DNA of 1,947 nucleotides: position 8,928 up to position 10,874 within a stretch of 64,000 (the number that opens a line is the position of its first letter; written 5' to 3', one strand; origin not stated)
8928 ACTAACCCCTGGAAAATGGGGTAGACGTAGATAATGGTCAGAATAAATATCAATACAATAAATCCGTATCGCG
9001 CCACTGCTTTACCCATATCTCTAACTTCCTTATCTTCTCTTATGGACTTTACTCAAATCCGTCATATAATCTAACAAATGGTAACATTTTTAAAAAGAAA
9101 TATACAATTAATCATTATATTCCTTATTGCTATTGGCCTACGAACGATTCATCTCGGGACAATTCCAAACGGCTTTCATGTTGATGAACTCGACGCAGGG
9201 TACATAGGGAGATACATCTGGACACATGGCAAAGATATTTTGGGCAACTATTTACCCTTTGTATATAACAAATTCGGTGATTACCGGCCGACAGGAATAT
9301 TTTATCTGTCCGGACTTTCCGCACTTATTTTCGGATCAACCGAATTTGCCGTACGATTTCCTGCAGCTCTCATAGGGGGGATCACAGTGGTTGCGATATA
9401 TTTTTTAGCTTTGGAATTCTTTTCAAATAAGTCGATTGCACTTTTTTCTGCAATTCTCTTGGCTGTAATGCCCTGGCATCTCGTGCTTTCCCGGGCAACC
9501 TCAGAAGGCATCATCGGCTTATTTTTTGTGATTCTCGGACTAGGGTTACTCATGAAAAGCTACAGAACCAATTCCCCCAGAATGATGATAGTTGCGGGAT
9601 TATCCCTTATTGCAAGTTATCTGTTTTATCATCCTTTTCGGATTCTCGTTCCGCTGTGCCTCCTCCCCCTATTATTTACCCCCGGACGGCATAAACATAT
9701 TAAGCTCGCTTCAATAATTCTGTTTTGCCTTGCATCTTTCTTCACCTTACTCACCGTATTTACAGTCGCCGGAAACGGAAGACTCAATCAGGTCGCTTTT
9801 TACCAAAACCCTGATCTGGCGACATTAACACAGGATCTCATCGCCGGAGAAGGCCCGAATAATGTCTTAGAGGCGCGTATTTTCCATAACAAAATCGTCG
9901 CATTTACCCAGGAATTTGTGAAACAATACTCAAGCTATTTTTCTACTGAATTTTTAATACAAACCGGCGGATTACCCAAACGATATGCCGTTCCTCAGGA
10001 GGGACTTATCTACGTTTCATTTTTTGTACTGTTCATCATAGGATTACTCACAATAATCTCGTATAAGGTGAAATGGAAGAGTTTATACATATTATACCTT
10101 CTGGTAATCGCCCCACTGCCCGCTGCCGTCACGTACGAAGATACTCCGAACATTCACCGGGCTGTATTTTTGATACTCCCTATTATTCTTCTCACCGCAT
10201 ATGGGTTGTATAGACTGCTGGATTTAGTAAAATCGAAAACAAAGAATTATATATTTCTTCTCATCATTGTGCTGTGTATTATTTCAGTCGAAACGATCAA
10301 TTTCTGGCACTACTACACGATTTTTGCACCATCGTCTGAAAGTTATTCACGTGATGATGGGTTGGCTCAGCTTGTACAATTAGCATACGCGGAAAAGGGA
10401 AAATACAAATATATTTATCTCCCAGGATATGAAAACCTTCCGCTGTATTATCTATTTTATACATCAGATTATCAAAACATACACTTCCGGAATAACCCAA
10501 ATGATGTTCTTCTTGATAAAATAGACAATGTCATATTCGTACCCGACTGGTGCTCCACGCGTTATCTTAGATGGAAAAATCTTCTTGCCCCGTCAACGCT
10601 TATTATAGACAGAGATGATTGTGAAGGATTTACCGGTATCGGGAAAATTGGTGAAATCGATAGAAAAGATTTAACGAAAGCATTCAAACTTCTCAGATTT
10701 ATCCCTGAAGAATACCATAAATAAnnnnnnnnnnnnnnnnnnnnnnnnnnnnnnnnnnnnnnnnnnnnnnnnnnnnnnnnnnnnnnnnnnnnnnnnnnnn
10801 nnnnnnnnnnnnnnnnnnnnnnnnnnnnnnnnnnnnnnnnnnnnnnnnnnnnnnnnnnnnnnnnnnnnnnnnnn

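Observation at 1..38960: A ~39-kb surface-glycosylation super-island with at least 13 GT-C-type membrane transferases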

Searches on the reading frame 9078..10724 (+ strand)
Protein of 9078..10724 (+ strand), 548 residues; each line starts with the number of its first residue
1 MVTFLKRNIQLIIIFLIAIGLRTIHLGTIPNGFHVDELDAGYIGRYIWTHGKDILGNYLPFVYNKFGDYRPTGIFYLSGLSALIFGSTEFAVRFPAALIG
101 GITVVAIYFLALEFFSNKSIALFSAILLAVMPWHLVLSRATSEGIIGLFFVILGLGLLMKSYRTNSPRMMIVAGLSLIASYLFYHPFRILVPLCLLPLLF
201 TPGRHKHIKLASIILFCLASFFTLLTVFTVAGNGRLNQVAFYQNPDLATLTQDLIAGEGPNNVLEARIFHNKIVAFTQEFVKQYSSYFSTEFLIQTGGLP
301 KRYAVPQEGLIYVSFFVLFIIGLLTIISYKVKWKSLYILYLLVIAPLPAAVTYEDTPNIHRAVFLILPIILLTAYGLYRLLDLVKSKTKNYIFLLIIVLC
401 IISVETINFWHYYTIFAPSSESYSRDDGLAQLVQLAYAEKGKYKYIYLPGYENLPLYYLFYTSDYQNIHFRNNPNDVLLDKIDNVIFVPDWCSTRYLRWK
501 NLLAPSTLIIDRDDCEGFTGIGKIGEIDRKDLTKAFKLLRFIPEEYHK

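Call 3: search_protein_families(library=pfam, proteins=[window:9078-10724:+], max_evalue=0.01)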
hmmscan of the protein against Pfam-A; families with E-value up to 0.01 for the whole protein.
window:9078-10724:+ (548 aa): 2 families
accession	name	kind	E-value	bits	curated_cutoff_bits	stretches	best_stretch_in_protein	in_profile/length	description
PF13231.12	PMT_2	-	3.3e-14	53.8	26.1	1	71-225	3-152/160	Dolichyl-phosphate-mannose-protein mannosyltransferase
PF02366.24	PMT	-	2.1e-06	27.9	22.7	1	55-174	48-172/245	Dolichyl-phosphate-mannose-protein mannosyltransferase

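Call 97: search_protein_families(library=ncbifam, proteins=[window:9078-10724:+], max_evalue=0.00001)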
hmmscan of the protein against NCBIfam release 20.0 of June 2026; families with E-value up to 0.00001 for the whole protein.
window:9078-10724:+ (548 aa): 1 family
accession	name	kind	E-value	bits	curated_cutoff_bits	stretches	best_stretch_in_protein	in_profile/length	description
NF009784.2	PRK13279.1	equivalog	3.3e-06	26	567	1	70-141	61-130/539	lipid IV(A) 4-amino-4-deoxy-L-arabinosyltransferase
